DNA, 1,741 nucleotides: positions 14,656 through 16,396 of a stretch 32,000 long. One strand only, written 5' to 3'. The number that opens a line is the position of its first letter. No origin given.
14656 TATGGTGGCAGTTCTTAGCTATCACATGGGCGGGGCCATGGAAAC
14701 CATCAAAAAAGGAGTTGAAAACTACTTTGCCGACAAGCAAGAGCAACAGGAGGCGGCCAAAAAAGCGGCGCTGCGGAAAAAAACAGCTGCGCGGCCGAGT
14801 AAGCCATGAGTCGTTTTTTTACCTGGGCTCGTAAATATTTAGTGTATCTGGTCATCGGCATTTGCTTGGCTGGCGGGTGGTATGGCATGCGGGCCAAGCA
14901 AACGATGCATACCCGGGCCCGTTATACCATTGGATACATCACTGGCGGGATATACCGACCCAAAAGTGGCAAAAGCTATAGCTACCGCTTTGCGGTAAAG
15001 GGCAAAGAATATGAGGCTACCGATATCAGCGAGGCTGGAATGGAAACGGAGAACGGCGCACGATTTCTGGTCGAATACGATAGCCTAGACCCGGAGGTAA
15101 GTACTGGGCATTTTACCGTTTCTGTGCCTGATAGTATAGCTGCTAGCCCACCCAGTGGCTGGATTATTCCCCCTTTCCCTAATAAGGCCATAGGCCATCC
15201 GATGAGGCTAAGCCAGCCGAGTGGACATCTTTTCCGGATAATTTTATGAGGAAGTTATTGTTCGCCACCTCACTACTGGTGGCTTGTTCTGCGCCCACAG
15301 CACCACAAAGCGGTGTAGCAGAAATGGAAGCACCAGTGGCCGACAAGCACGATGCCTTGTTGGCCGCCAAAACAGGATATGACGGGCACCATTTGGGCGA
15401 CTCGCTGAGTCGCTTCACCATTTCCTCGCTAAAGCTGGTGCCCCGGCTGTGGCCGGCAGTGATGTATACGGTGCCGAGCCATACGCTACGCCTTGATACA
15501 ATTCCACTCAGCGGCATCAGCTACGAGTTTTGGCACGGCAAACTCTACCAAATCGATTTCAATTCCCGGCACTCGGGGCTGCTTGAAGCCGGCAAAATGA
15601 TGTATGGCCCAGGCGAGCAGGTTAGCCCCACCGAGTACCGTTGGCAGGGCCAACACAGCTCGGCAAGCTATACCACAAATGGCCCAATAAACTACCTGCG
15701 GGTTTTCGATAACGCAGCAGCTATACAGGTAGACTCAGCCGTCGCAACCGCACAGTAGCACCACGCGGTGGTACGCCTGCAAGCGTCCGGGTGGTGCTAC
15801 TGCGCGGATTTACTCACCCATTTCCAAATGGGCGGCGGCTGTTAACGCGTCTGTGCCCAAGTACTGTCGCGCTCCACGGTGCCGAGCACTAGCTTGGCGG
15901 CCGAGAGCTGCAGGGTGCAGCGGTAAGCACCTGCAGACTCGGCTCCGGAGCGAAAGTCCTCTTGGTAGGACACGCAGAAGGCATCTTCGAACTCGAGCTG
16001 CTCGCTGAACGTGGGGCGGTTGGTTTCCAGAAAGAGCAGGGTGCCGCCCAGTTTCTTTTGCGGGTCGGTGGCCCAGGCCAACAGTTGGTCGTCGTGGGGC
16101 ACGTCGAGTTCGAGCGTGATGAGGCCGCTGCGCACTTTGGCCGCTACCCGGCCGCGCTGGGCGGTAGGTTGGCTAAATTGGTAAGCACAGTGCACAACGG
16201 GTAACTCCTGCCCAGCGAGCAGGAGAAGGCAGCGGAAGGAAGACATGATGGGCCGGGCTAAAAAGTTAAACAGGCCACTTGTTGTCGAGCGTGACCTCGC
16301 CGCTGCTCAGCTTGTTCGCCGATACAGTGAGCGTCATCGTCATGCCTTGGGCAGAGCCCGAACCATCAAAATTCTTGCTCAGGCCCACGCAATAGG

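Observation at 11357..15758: Two tandem, diverged 'large hydrophobic protein + small anchored protein' modules beside vgrG: candidate undescribed T6SS effector/immunity family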

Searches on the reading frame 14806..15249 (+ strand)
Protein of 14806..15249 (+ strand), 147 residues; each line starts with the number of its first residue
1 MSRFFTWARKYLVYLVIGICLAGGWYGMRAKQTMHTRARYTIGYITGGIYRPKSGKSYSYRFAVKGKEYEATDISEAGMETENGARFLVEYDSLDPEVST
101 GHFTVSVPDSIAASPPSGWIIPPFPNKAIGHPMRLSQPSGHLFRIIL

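Call 6: search_protein_families(library=pfam, proteins=[window:14806-15249:+], max_evalue=0.1)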
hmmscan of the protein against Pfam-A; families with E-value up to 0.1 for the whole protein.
window:14806-15249:+ (147 aa): 1 family
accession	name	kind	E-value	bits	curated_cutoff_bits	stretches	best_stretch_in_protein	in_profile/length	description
PF12158.14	DUF3592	-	0.0068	17.5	25.3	1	51-99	25-77/84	Domain of unknown function (DUF3592)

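Call 9: search_protein_families(library=ncbifam, proteins=[window:14806-15249:+], max_evalue=0.1)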
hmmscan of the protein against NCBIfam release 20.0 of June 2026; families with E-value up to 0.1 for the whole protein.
window:14806-15249:+ (147 aa): 0 families

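Call 43: find_homologous_proteins(query=A5, max_evalue=0.001)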
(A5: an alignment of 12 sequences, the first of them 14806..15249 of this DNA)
Query A5 (12 sequences) (147 aa, profile of the alignment): 63 proteins with E <= 0.001 among 2334 candidates.
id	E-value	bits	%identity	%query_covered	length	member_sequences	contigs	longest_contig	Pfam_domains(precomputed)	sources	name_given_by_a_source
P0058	3.6e-54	200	48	78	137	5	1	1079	-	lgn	-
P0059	7.2e-54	199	100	100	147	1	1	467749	-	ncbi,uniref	ncbi:hypothetical protein GCM10022409_09220 [Hymenobacter glaciei]|uniref:DUF3592 domain-containing 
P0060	7.5e-52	193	36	80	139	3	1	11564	-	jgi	jgi:hypothetical protein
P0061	1.3e-51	192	63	77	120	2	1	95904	-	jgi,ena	jgi:hypothetical protein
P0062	3.0e-50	188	39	82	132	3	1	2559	-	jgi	jgi:hypothetical protein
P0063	2.6e-49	185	81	77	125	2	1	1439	-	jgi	jgi:hypothetical protein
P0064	3.2e-49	184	38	81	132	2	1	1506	-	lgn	-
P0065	3.2e-49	184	39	84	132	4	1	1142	-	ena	-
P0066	4.3e-49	184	73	85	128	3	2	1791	-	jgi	jgi:hypothetical protein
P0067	5.9e-49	184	50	83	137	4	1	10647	-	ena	-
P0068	1.4e-48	182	60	88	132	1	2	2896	-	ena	-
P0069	3.2e-48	181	75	83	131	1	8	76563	-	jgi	jgi:hypothetical protein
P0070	4.2e-48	181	39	84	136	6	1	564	-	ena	-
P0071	4.3e-48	181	50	82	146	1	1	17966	-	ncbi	-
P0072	4.4e-48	181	36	78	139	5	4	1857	-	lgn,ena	-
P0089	2.9e-42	162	46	67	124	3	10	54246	-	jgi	jgi:hypothetical protein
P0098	2.1e-36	143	39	79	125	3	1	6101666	-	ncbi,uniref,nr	ncbi:hypothetical protein [Hymenobacter cellulosivorans]|uniref:DUF3592 domain-containing protein n=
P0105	2.0e-33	133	46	63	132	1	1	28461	-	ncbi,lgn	-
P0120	9.9e-12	63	34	77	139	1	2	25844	-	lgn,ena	-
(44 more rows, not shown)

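Call 44: find_encoding_contigs(protein=P0098, flank=8000, max_places=2)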
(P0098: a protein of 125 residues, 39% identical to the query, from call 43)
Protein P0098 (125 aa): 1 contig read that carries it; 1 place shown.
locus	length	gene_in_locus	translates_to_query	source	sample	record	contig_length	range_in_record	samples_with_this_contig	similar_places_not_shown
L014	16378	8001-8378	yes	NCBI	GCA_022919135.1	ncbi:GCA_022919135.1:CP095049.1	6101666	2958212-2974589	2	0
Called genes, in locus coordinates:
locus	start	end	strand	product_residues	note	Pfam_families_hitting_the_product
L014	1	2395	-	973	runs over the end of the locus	PF25023:TEN_YD-shell, PF05593:RHS_repeat, PF25023:TEN_YD-shell, PF05593:RHS_repeat, PF25023:TEN_YD-shell, PF05593:RHS_repeat, PF05593:RHS_repeat, PF03527:RHS, +3 more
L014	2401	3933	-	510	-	PF14107:DUF4280, PF20148:DUF6531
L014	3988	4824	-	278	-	-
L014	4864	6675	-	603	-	PF05954:Phage_GPD, PF04717:Phage_base_V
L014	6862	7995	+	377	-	-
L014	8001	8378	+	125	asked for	-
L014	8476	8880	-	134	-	PF17642:TssD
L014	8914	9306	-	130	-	PF17642:TssD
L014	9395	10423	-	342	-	PF00023:Ank (faint), PF13606:Ank_3 (faint), PF12796:Ank_2, PF13637:Ank_4 (weak)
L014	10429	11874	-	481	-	PF17642:TssD, PF26363:Phospholipase-like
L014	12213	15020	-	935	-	PF00082:Peptidase_S8, PF18962:Por_Secre_tail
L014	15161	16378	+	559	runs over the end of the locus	PF00171:Aldedh, PF05893:LuxC (weak)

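Call 45: find_encoding_contigs(protein=P0071, flank=10000, max_places=2)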
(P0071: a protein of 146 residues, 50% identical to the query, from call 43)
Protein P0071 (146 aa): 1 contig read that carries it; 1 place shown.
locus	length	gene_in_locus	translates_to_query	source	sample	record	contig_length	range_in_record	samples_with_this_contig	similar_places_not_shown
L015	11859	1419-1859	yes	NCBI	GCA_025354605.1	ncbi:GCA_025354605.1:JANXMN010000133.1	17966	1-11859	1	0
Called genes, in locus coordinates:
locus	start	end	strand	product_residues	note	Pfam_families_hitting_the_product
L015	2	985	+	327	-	?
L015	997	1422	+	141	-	-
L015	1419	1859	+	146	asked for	-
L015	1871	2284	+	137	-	-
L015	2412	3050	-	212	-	-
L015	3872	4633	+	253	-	-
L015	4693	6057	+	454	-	PF01546:Peptidase_M20, PF07687:M20_dimer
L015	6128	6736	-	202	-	PF13505:OMP_b-brl, PF13568:OMP_b-brl_2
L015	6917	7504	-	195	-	PF13505:OMP_b-brl, PF13568:OMP_b-brl_2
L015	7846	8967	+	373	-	PF09411:PagL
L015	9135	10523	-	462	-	PF02129:Peptidase_S15, PF00561:Abhydrolase_1, PF12697:Abhydrolase_6, PF00326:Peptidase_S9 (faint), PF01738:DLH (faint), PF12146:Hydrolase_4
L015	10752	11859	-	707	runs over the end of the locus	PF01926:MMR_HSR1, PF02421:FeoB_N, PF07670:Gate, PF07664:FeoB_C, PF07670:Gate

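Call 46: find_encoding_contigs(protein=P0089, flank=8000, max_places=2)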
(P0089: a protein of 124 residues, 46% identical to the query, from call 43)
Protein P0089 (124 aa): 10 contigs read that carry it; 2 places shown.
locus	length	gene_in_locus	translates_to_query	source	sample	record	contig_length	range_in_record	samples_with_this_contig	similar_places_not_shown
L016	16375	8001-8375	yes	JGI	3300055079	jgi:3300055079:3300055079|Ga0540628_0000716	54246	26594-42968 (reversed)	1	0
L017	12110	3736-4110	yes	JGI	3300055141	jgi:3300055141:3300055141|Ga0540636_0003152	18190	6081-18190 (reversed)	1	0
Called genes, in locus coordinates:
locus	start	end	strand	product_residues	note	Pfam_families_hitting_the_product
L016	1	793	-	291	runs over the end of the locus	PF14424:Toxin-deaminase (weak)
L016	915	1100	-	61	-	-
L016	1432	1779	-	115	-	PF05593:RHS_repeat (faint), PF25023:TEN_YD-shell (faint)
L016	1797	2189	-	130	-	PF00903:Glyoxalase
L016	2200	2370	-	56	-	-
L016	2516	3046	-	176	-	-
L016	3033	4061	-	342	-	PF25023:TEN_YD-shell, PF05593:RHS_repeat, PF03527:RHS (weak)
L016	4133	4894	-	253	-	-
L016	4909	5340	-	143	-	-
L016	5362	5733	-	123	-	-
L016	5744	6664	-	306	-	PF25023:TEN_YD-shell, PF03527:RHS (weak)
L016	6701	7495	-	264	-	PF05593:RHS_repeat (weak), PF25023:TEN_YD-shell (faint)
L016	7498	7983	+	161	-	-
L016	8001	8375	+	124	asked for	-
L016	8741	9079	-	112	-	PF15585:Imm7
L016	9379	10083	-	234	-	-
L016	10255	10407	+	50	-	-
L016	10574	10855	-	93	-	PF12728:HTH_17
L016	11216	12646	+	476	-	PF05406:WGR, PF13360:PQQ_2 (faint), PF23381:Beta-prop_IFT122_1st (faint), PF00400:WD40 (faint), PF13570:Beta-prop_ACSF4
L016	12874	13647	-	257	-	PF00072:Response_reg, PF04397:LytTR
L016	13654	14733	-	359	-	PF06580:His_kinase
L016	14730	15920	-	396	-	PF06580:His_kinase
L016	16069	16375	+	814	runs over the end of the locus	PF13620:CarboxypepD_reg, PF13715:CarbopepD_reg_2, PF07715:Plug (faint), PF14905:OMP_b-brl_3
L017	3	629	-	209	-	?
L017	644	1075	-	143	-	-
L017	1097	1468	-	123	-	-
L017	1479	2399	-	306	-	PF25023:TEN_YD-shell, PF03527:RHS (weak)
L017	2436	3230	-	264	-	PF05593:RHS_repeat (weak), PF25023:TEN_YD-shell (faint)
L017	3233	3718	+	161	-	-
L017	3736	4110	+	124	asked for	-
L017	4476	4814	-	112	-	PF15585:Imm7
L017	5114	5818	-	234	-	-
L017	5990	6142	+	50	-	-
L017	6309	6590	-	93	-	PF12728:HTH_17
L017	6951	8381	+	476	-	PF05406:WGR, PF13360:PQQ_2 (faint), PF23381:Beta-prop_IFT122_1st (faint), PF00400:WD40 (faint), PF13570:Beta-prop_ACSF4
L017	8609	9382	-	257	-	PF00072:Response_reg, PF04397:LytTR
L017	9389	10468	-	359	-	PF06580:His_kinase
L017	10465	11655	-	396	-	PF06580:His_kinase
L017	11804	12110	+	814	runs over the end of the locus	PF13620:CarboxypepD_reg, PF13715:CarbopepD_reg_2, PF07715:Plug (faint), PF14905:OMP_b-brl_3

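Call 53: search_solved_structures(query=A5, max_evalue=10)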
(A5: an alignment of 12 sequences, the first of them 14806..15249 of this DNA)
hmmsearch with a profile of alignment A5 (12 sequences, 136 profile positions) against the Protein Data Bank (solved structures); distinct sequences matched with E-value up to 10: 0.

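Call 54: search_protein_families(library=pfam, alignment_id=A5, max_evalue=0.1)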
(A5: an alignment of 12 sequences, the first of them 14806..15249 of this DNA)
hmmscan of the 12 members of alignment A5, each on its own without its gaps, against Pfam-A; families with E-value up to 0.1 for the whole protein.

A. member 1, window:14806-15249:+ (147 aa): 1 family
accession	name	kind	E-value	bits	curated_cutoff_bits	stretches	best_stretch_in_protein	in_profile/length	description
PF12158.14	DUF3592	-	0.0068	17.5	25.3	1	51-99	25-77/84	Domain of unknown function (DUF3592)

B. families by the number of members that match (of 12 scanned): 5 families
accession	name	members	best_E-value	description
PF12158.14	DUF3592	5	0.00081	Domain of unknown function (DUF3592)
PF05641.18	Agenet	1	0.0065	Agenet domain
PF11654.13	NCE101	1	0.014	Non-classical export protein 1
PF21203.3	ECM10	1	0.02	ER membrane protein complex subunit 10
PF13567.11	DUF4131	1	0.03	Domain of unknown function (DUF4131)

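Call 61: predict_structure(alignment_id=A7)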
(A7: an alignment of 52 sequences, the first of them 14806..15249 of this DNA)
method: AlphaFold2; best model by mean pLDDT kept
length: 147 residues; sequences in the alignment: 52
mean_pLDDT: 88.7   pTM: 0.74
mean pLDDT of the five models: 88.7, 88.4, 87.0, 86.8, 85.7
residues with pLDDT >= 90: 105; 70-90: 22; 50-70: 20; < 50: 0
segments of 3 or more residues with pLDDT < 50: none
pLDDT, mean of each block of 10 residues (from residue 1): 90 96 91 90 97 93 98 94 96 96 93 95 76 55 64
secondary structure, 60 per line:
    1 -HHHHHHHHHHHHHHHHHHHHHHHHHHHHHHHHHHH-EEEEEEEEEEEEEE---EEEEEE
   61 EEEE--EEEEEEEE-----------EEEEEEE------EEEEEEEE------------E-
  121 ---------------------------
elements in order: H2-36 E38-51 E55-64 E67-74 E86-92 E99-106

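Call 64: fold_search(model_id=the predicted structure, library=pdb)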
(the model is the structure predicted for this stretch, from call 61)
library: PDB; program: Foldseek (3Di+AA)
matches with E <= 10: 606; with E <= 0.001: 0
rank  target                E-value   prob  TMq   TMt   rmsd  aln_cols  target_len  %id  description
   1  5h34_A                2.2e-01  0.57  0.32  0.39   8.7        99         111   13  Crystal structure of the C-terminal domain of methionyl-tRNA synthetase (MetRS-C) in Nanoarchaeum equitans (released 2017-06-21)
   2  3bu2_A                2.7e-01  0.80  0.25  0.20   3.2        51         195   16  Crystal structure of a tRNA-binding protein from Staphylococcus saprophyticus subsp. saprophyticus. Northeast Structur (released 2008-01-22)
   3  3ers                  2.9e-01  0.75  0.30  0.38   6.2        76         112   13  Crystal Structure of E. coli Trbp111 (released 2008-12-02)
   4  8txr_C                3.0e-01  0.63  0.28  0.11   3.8        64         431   14  E. coli ExoVII(H238A) (released 2024-01-31)
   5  9m0p_SX               3.2e-01  0.33  0.22  0.23   6.3        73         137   18  Cryo-EM structure of human 80S ribosome in complex with montanine (released 2026-01-14)
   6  7d8r_B                3.4e-01  0.77  0.29  0.26  10.5        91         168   10  MITF HLHLZ structure (released 2021-10-13)
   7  3q6c_I                3.4e-01  0.28  0.22  0.36   6.1        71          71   14  X-ray crystal structure of duf2500 (pf10694) from klebsiella pneumoniae, northeast structural genomics consortium targ (released 2011-08-10)
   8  3rd4_A                3.6e-01  0.51  0.28  0.42   5.2        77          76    9  Crystal structure of PROPEN_03304 from Proteus penneri ATCC 35198 Northeast Structural Genomics Consortium target id P (released 2011-05-25)
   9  8fvy_X                3.6e-01  0.51  0.23  0.23   4.5        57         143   19  40S subunit of the Giardia lamblia 80S ribosome (released 2024-01-24)
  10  3q6c_K                3.6e-01  0.35  0.23  0.40   5.9        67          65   15  X-ray crystal structure of duf2500 (pf10694) from klebsiella pneumoniae, northeast structural genomics consortium targ (released 2011-08-10)
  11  5h34_B                3.8e-01  0.69  0.27  0.34   3.6        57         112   14  Crystal structure of the C-terminal domain of methionyl-tRNA synthetase (MetRS-C) in Nanoarchaeum equitans (released 2017-06-21)
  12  2q2i_B                4.1e-01  0.51  0.32  0.41   7.5       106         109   11  Crystal structure of the protein secretion chaperone CsaA from Agrobacterium tumefaciens. (released 2008-04-01)
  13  4kzx_X                4.3e-01  0.25  0.22  0.23   6.6        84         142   18  Rabbit 40S ribosomal subunit in complex with eIF1. (released 2013-07-24)
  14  8pv1_LA               4.5e-01  0.97  0.29  0.23   1.8        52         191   23  Chaetomium thermophilum pre-60S State 6 - pre-5S rotation - L1 intermediate - composite structure (released 2023-11-15)
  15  7d8s_D                4.5e-01  0.60  0.33  0.29   8.0       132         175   12  MITF bHLHLZ apo structure (released 2021-10-13)
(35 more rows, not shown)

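Call 70: search_protein_families(library=padloc, proteins=[window:14806-15249:+], max_evalue=0.1)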
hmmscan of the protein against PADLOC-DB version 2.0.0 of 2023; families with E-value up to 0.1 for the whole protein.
window:14806-15249:+ (147 aa): 0 families

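Call 82: find_encoding_contigs(protein=P0120, flank=8000, max_places=1)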
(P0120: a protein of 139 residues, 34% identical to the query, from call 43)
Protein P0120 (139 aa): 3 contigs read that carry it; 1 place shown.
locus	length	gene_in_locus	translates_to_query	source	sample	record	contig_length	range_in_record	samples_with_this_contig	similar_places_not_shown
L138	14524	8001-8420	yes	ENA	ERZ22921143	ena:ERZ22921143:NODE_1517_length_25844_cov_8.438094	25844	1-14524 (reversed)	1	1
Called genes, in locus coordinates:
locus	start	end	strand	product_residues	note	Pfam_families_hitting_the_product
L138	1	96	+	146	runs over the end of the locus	-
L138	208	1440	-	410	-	PF00180:Iso_dh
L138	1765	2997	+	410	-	PF00180:Iso_dh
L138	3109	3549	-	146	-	-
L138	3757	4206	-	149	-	PF00583:Acetyltransf_1, PF13673:Acetyltransf_10, PF13508:Acetyltransf_7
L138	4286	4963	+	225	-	PF00929:RNase_T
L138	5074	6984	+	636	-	PF00027:cNMP_binding (weak), PF00571:CBS (faint), PF03445:DUF294, PF10335:DUF294_C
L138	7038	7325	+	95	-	-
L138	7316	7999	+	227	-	-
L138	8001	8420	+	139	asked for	-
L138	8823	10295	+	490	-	PF18962:Por_Secre_tail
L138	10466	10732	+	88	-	-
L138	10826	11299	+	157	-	-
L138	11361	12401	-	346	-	PF00356:LacI, PF00532:Peripla_BP_1, PF13407:Peripla_BP_4, PF13377:Peripla_BP_3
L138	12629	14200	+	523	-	-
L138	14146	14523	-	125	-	?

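Call 83: find_encoding_contigs(protein=P0105, flank=8000, max_places=1)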
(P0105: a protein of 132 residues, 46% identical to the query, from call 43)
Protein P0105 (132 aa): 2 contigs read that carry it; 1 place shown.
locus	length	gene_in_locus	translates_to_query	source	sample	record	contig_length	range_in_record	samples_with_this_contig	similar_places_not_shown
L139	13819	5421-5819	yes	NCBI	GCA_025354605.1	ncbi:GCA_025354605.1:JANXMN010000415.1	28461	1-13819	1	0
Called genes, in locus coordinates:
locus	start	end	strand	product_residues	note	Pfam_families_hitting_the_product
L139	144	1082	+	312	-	-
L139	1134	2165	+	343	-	-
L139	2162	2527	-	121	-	-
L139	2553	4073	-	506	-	PF02133:Transp_cyt_pur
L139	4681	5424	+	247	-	-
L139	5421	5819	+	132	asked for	-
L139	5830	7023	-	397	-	PF01566:Nramp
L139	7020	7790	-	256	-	PF03746:LamB_YcsF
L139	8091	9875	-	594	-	PF00664:ABC_membrane, PF00005:ABC_tran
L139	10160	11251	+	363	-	PF02812:ELFV_dehydrog_N, PF00208:ELFV_dehydrog (weak), PF02826:2-Hacid_dh_C (weak), PF00208:ELFV_dehydrog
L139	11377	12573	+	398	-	PF01029:NusB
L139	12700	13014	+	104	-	PF12732:YtxH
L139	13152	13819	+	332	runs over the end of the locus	PF00180:Iso_dh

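Call 84: find_encoding_contigs(protein=P0061, flank=8000, max_places=1)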
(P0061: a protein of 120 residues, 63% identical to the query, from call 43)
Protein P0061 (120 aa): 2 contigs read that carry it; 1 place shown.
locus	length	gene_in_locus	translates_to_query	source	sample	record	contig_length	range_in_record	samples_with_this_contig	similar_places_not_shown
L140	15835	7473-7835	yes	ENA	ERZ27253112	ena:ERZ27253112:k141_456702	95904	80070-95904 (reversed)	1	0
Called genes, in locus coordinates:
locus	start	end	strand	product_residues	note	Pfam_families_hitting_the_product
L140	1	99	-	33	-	?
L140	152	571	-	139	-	PF14107:DUF4280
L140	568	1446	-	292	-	-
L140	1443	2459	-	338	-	PF11153:DUF2931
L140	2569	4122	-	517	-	PF09994:T6SS_Tle1-like_cat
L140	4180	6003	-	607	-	PF05954:Phage_GPD, PF04717:Phage_base_V, PF10106:DUF2345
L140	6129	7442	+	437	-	-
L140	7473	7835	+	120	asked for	-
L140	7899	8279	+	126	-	-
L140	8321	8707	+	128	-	-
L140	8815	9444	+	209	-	-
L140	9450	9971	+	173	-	-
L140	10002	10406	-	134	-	PF17642:TssD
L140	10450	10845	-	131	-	PF17642:TssD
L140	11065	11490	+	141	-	PF04965:GPW_gp25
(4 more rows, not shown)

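Call 87: search_dna_similar(query=window:14806-15249:+, collection=plasmids, mode=protein, max_evalue=0.001, max_rows=10)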
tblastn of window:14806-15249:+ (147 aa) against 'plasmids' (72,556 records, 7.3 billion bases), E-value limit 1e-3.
No match.

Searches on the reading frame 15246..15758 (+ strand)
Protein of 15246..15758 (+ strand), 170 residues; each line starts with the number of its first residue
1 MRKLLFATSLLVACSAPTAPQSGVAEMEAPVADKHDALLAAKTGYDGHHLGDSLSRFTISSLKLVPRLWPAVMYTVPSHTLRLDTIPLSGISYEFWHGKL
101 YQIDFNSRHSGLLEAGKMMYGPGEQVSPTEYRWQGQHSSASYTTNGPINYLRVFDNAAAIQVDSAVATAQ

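Call 6: search_protein_families(library=pfam, proteins=[window:15246-15758:+], max_evalue=0.1)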
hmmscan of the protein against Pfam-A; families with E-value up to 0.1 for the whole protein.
window:15246-15758:+ (170 aa): 0 families

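Call 9: search_protein_families(library=ncbifam, proteins=[window:15246-15758:+], max_evalue=0.1)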
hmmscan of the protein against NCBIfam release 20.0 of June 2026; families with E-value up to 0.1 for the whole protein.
window:15246-15758:+ (170 aa): 0 families

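Call 70: search_protein_families(library=padloc, proteins=[window:15246-15758:+], max_evalue=0.1)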
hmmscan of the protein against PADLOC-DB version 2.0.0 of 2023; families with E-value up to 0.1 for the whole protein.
window:15246-15758:+ (170 aa): 0 families

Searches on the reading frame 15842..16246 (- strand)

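Call 6: search_protein_families(library=pfam, proteins=[window:15842-16246:-], max_evalue=0.1)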
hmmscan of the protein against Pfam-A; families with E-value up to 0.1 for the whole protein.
window:15842-16246:- (134 aa): 1 family
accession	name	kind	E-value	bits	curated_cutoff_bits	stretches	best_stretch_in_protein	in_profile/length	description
PF17642.6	TssD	-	9.2e-26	90.7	25.8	1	2-130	1-127/128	Hemolysin coregulated protein Hcp (TssD)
